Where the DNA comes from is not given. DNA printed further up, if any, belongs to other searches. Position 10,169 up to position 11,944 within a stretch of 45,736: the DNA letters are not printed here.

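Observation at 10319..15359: Translationally coupled operon: secreted bilobed aspartic protease with PDZ domain -> Omp85-like beta-barrel with a Lys/Pro-rich periplasm-spanning repeat arm -> TPR protein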

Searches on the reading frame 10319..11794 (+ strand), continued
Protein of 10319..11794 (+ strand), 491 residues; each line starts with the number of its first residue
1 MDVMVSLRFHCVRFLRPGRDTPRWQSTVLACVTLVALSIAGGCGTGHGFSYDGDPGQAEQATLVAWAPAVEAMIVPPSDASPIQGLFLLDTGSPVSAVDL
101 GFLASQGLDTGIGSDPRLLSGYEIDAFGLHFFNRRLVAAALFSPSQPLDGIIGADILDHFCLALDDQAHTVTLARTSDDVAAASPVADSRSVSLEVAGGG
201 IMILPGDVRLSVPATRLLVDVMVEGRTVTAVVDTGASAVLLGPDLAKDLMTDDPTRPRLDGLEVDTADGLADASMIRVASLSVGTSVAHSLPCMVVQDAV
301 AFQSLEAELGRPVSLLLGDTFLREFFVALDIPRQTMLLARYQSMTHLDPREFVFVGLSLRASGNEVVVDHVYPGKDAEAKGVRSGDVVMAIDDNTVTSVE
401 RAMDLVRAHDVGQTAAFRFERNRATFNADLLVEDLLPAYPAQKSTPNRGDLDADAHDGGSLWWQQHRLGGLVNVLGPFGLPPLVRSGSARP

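Call 53: find_encoding_contigs(protein=P0006, flank=5000, max_places=4)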
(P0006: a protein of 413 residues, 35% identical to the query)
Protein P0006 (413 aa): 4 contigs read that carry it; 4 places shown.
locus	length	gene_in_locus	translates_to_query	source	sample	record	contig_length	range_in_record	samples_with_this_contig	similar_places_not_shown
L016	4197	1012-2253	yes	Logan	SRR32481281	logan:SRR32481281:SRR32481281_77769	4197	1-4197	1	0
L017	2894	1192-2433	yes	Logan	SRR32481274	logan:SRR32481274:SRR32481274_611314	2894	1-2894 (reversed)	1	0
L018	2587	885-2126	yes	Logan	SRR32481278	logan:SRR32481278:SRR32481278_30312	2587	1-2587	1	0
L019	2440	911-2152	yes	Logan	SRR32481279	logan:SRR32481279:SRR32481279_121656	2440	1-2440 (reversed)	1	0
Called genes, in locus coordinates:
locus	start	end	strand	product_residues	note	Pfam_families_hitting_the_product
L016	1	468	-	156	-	?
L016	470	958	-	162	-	PF10722:YbjN (weak), PF22551:TY-Chap1, PF22550:CesT_Tir_1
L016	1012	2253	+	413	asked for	PF13650:Asp_protease_2, PF13975:gag-asp_proteas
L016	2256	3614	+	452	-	PF01103:Omp85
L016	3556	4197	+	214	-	?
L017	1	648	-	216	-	?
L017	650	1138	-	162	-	PF10722:YbjN (weak), PF22551:TY-Chap1, PF22550:CesT_Tir_1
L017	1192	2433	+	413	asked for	PF13650:Asp_protease_2, PF13975:gag-asp_proteas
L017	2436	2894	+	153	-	?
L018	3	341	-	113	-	?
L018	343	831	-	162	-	PF10722:YbjN (weak), PF22551:TY-Chap1, PF22550:CesT_Tir_1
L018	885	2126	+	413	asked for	PF13650:Asp_protease_2, PF13975:gag-asp_proteas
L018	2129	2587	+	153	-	?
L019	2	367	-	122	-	?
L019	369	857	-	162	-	PF10722:YbjN (weak), PF22551:TY-Chap1, PF22550:CesT_Tir_1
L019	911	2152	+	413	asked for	PF13650:Asp_protease_2, PF13975:gag-asp_proteas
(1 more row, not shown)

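Call 54: find_encoding_contigs(protein=P0008, flank=5000, max_places=2)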
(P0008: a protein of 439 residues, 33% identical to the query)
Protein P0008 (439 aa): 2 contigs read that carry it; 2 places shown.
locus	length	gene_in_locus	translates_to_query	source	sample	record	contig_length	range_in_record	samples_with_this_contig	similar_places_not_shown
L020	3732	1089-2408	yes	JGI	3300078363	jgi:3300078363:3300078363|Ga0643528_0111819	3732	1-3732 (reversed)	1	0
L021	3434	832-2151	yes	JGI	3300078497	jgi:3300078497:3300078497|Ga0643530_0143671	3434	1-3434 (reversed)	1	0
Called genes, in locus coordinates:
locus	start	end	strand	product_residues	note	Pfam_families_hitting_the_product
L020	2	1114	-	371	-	?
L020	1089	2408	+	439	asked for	PF13975:gag-asp_proteas (faint), PF13650:Asp_protease_2 (weak)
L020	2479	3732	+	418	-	?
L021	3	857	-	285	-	?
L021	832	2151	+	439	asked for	PF13975:gag-asp_proteas (faint), PF13650:Asp_protease_2 (weak)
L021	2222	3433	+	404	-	?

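Call 61: search_protein_families(library=pfam, proteins=[P0156, P0047, P0031, P0085, P0092, P0133, P0050, P0071], max_evalue=0.001)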
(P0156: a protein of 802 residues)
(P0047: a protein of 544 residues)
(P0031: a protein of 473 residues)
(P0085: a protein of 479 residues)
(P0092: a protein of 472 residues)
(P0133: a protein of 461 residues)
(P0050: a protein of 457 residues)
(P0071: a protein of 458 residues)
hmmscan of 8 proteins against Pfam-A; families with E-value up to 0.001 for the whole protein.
P0156 (802 aa): 6 families
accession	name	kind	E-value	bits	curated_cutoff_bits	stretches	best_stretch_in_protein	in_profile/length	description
PF13650.11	Asp_protease_2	-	3.4e-14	53.8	24.3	1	589-685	5-89/90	Aspartyl protease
PF17820.7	PDZ_6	-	1.5e-11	44.3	27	2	382-425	11-54/54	PDZ domain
PF13975.11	gag-asp_proteas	-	5.6e-11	43.3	28.2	0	593-686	8-89/92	gag-polyprotein putative aspartyl protease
PF13180.12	PDZ_2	-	2.7e-09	37.6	27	0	367-436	10-80/80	PDZ domain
PF00595.29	PDZ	-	5.4e-05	23.9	23.2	0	718-763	11-60/81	PDZ domain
PF14685.13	PDZ_Tricorn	-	0.00017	21.9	25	0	743-791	35-83/88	Tricorn protease PDZ domain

P0047 (544 aa): 6 families
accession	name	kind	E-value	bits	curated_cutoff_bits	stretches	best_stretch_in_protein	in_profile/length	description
PF13650.11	Asp_protease_2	-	3.4e-13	50.6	24.3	1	324-419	2-87/90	Aspartyl protease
PF13975.11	gag-asp_proteas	-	3.2e-12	47.3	28.2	1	324-423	2-90/92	gag-polyprotein putative aspartyl protease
PF17820.7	PDZ_6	-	7.4e-07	29.3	27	1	470-510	2-40/54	PDZ domain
PF00077.25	RVP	-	4.4e-06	27.3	20.7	0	322-401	6-83/101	Retroviral aspartyl protease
PF13180.12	PDZ_2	-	7.6e-06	26.6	27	1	467-536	13-80/80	PDZ domain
PF00595.29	PDZ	-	9.3e-05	23.2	23.2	1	457-510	13-69/81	PDZ domain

P0031 (473 aa): 2 families
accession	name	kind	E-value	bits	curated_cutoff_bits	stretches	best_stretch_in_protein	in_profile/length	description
PF13650.11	Asp_protease_2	-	5.5e-09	37.1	24.3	1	245-328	8-79/90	Aspartyl protease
PF13975.11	gag-asp_proteas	-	1.7e-06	29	28.2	0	245-305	8-66/92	gag-polyprotein putative aspartyl protease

P0085 (479 aa): 3 families
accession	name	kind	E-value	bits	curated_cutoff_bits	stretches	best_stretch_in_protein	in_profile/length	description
PF13650.11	Asp_protease_2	-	3.1e-12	47.5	24.3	1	255-340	3-78/90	Aspartyl protease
PF13975.11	gag-asp_proteas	-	2.6e-10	41.2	28.2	1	255-332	3-80/92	gag-polyprotein putative aspartyl protease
PF00077.25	RVP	-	0.00083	20.1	20.7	0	256-296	10-52/101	Retroviral aspartyl protease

P0092 (472 aa): 2 families
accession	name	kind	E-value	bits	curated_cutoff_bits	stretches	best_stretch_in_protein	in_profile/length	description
PF13650.11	Asp_protease_2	-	1.9e-13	51.3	24.3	1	251-330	1-85/90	Aspartyl protease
PF13975.11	gag-asp_proteas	-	2.5e-11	44.5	28.2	1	251-332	1-86/92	gag-polyprotein putative aspartyl protease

P0133 (461 aa): 3 families
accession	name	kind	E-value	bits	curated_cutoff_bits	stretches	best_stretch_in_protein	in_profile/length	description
PF13650.11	Asp_protease_2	-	8.6e-12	46.1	24.3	1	241-338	1-88/90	Aspartyl protease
PF13975.11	gag-asp_proteas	-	1.1e-10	42.4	28.2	1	242-337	2-86/92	gag-polyprotein putative aspartyl protease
PF00077.25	RVP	-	0.00036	21.2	20.7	0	240-265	6-31/101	Retroviral aspartyl protease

P0050 (457 aa): 3 families
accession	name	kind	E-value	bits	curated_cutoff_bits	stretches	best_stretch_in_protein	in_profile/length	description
PF13650.11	Asp_protease_2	-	7.9e-16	59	24.3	1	213-323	1-90/90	Aspartyl protease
PF13975.11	gag-asp_proteas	-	2.3e-14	54.2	28.2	1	213-325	1-91/92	gag-polyprotein putative aspartyl protease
PF00595.29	PDZ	-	0.00049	20.9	23.2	1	356-415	11-73/81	PDZ domain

P0071 (458 aa): 4 families
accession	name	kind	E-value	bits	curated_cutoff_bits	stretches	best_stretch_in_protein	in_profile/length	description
PF13650.11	Asp_protease_2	-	2.3e-12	47.9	24.3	1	197-275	2-78/90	Aspartyl protease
PF13975.11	gag-asp_proteas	-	1.3e-10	42.1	28.2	1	199-276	4-79/92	gag-polyprotein putative aspartyl protease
PF13180.12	PDZ_2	-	1.6e-07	31.9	27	1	332-408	3-79/80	PDZ domain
PF00595.29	PDZ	-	3.7e-05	24.4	23.2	1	332-395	12-79/81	PDZ domain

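Call 62: list_cluster_members(proteins=[P0020, P0023, P0030, P0045, P0060, P0080, P0100, P0120, P0145, P0165])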
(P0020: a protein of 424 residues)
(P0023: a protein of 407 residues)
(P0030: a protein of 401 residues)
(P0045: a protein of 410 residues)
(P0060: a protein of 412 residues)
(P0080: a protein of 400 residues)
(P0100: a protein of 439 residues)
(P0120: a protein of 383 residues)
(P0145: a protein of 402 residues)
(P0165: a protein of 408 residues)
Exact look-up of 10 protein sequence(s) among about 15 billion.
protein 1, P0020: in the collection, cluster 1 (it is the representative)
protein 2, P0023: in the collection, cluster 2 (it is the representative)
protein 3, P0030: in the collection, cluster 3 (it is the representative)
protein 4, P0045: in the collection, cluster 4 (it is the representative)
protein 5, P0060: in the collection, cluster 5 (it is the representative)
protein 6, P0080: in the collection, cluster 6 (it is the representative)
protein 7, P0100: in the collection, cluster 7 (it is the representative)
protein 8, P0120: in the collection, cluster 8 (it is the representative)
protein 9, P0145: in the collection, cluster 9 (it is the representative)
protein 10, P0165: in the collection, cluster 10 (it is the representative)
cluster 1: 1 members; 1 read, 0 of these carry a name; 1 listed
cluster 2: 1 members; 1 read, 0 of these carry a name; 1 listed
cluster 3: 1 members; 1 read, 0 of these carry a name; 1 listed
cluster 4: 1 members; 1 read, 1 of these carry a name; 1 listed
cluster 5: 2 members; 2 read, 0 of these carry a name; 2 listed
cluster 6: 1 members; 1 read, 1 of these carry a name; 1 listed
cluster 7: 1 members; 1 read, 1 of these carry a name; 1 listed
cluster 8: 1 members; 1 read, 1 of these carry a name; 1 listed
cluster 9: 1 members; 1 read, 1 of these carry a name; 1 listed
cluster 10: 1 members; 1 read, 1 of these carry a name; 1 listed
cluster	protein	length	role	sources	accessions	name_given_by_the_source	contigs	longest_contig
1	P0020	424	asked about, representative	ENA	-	-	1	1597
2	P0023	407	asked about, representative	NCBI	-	-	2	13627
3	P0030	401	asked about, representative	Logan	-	-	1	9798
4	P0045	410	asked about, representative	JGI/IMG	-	hypothetical protein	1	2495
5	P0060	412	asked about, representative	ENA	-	-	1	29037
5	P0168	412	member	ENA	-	-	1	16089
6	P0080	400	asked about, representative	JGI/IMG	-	hypothetical protein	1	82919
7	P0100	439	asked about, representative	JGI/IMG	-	hypothetical protein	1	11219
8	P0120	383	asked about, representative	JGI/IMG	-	predicted aspartyl protease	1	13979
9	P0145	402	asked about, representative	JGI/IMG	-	hypothetical protein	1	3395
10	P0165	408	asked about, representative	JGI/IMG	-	hypothetical protein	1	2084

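Call 78: fold_search(model_id=the predicted structure, library=pdb)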
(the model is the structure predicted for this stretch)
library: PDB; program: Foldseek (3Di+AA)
matches with E <= 10: 1429; with E <= 0.001: 697
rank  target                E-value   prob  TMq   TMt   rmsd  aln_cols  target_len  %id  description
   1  9iy9                  1.5e-12  1.00  0.37  0.42   6.8       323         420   14  Crystal structure of a putative endopeptidase from Bacteroides fragilis (released 2025-08-06)
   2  3qrv_A                4.1e-10  1.00  0.36  0.52   7.9       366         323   14  Crystal structure of plasmepsin I (PMI) from Plasmodium falciparum (released 2011-05-11)
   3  1lf3                  5.4e-09  1.00  0.32  0.46  11.3       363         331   13  CRYSTAL STRUCTURE OF PLASMEPSIN II FROM P FALCIPARUM IN COMPLEX WITH INHIBITOR EH58 (released 2002-10-10)
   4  5n71                  6.0e-09  1.00  0.36  0.50  13.3       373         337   13  CRYSTAL STRUCTURE OF MATURE CATHEPSIN D FROM THE TICK IXODES RICINUS (IRCD1) (released 2017-12-27)
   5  7d2v                  6.0e-09  1.00  0.29  0.36  12.6       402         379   14  Crystal Structure of BACE1 in complex with N-{3-[(5R)-3-amino-2,5-dimethyl-1,1-dioxo-5,6-dihydro-2H-1lambda6,2,4-thiadia (released 2021-03-31)
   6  4cku_B                7.1e-09  1.00  0.30  0.43  11.9       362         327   13  Three dimensional structure of plasmepsin II in complex with hydroxyethylamine-based inhibitor (released 2014-06-18)
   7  5ygy                  7.5e-09  1.00  0.29  0.36  12.5       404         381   14  Crystal Structure of BACE1 in complex with (S)-N-(3-(2-amino-6-(fluoromethyl)-4 -methyl-4H-1,3-oxazin-4-yl)-4-fluorophen (released 2018-05-23)
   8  2rmp_A                7.9e-09  1.00  0.32  0.42  11.0       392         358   14  RMP-pepstatin A complex (released 1997-09-17)
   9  4cku_E                9.3e-09  1.00  0.35  0.50   8.9       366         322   14  Three dimensional structure of plasmepsin II in complex with hydroxyethylamine-based inhibitor (released 2014-06-18)
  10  3tpl_A                9.3e-09  1.00  0.29  0.37  12.0       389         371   14  APO Structure of BACE1 (released 2011-11-23)
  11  3qrv_B                9.8e-09  1.00  0.35  0.49   8.5       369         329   14  Crystal structure of plasmepsin I (PMI) from Plasmodium falciparum (released 2011-05-11)
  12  4cms                  9.8e-09  1.00  0.33  0.48  10.2       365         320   12  X-RAY ANALYSES OF ASPARTIC PROTEINASES IV. STRUCTURE AND REFINEMENT AT 2.2 ANGSTROMS RESOLUTION OF BOVINE CHYMOSIN (released 1991-11-07)
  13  3fnu_A                9.8e-09  1.00  0.32  0.46   9.9       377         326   11  Crystal structure of KNI-10006 bound histo-aspartic protease (HAP) from Plasmodium falciparum (released 2009-05-12)
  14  1lf2                  1.0e-08  1.00  0.34  0.48   8.9       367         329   14  CRYSTAL STRUCTURE OF PLASMEPSIN II FROM P FALCIPARUM IN COMPLEX WITH INHIBITOR RS370 (released 2002-10-10)
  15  1m43_A                1.2e-08  1.00  0.37  0.51   8.3       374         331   13  Crystal structure of PMII in complex with pepstatin a to 2.4 A (released 2002-07-24)
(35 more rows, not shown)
